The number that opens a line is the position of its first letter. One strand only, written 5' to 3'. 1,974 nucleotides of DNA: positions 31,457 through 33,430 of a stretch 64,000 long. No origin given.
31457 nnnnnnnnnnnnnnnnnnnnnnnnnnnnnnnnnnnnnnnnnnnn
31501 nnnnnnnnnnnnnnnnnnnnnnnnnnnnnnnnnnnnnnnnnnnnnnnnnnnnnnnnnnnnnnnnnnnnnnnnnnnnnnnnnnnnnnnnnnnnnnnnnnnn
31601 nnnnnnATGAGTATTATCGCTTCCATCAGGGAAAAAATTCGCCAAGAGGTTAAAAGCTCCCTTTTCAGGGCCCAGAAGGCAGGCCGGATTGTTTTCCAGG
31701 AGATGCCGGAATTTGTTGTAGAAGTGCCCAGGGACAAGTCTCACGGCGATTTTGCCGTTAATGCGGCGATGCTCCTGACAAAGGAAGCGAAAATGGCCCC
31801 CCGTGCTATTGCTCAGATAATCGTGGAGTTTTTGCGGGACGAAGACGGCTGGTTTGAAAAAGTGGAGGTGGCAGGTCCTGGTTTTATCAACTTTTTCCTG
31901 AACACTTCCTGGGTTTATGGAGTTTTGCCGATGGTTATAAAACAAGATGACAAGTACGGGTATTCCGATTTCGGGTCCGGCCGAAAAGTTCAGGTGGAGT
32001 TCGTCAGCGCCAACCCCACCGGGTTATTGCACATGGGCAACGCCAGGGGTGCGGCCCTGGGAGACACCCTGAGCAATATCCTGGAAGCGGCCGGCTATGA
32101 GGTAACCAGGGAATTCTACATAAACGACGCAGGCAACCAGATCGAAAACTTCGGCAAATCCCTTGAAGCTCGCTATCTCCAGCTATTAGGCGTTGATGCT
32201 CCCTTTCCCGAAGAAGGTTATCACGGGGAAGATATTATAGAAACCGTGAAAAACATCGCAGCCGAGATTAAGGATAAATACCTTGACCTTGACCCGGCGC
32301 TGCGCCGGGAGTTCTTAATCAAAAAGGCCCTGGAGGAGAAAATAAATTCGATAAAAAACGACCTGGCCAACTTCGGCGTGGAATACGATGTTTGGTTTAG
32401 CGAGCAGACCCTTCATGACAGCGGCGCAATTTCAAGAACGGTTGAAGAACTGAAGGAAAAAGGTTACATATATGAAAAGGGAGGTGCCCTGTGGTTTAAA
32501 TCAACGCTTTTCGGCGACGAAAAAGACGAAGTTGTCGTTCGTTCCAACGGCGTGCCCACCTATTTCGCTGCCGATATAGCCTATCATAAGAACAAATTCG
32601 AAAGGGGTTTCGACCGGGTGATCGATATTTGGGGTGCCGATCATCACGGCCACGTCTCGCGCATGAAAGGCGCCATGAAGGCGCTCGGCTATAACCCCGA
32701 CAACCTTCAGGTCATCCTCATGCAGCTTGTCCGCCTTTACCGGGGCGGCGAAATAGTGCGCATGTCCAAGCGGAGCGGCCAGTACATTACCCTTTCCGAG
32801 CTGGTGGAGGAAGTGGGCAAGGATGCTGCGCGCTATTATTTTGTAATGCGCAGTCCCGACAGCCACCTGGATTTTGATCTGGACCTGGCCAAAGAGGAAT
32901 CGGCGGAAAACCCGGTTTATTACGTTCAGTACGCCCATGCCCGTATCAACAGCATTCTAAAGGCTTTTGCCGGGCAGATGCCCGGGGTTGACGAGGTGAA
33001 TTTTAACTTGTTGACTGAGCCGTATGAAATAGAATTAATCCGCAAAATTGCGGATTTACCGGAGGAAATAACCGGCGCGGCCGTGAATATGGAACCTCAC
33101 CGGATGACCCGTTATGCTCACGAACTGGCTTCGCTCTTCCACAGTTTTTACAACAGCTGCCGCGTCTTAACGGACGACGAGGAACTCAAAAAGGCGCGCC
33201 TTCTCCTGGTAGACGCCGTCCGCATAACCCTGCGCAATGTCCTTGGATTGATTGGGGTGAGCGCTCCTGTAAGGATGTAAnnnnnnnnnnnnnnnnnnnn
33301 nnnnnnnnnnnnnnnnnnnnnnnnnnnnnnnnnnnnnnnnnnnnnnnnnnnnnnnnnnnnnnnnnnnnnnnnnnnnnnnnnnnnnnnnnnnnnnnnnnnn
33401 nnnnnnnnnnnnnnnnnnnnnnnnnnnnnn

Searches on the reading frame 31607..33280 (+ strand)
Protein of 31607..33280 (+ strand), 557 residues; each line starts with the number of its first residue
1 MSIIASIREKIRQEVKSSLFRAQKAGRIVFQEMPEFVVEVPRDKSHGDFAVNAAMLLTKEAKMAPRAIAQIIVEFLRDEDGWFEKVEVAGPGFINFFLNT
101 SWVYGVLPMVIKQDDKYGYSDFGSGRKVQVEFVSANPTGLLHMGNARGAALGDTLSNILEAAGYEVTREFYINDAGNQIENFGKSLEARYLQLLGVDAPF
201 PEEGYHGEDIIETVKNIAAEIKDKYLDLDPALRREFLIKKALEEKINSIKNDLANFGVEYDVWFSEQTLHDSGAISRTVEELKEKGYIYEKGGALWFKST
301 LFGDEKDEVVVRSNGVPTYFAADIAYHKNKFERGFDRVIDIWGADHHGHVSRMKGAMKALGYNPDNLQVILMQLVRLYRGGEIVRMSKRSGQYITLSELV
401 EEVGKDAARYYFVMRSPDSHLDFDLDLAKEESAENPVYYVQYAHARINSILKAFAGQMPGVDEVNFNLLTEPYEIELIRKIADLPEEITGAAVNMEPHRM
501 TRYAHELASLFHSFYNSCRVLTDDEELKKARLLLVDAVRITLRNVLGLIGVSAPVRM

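Call 50: search_protein_families(library=pfam, proteins=[window:31607-33280:+], max_evalue=0.0001)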
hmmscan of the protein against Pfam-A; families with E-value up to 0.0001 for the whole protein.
window:31607-33280:+ (557 aa): 7 families
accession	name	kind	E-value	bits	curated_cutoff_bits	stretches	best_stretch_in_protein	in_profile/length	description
PF05746.21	DALR_1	-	4.4e-35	120.7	22.3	1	440-557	1-117/117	DALR anticodon binding domain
PF03485.21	Arg_tRNA_synt_N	-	8.2e-25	87.7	21.5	1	9-98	5-85/85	Arginyl tRNA synthetase N terminal domain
PF00750.26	tRNA-synt_1d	-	2.2e-21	76.6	23.3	1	110-408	5-303/349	tRNA synthetases class I (R), catalytic domain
PF01406.26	tRNA-synt_1e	-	3e-09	37.1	27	1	139-299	21-133/301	tRNA synthetases class I (C) catalytic domain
PF00133.28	tRNA-synt_1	-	1.2e-07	31.3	22.7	0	368-416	361-406/414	tRNA synthetases class I (I, L, M and V)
PF09334.17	tRNA-synt_1g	-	3.9e-07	29.6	20.1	0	385-424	327-365/391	tRNA synthetases class I (M)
PF01921.24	tRNA-synt_1f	-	1.7e-05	24.3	27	0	381-426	280-323/360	tRNA synthetases class I (K)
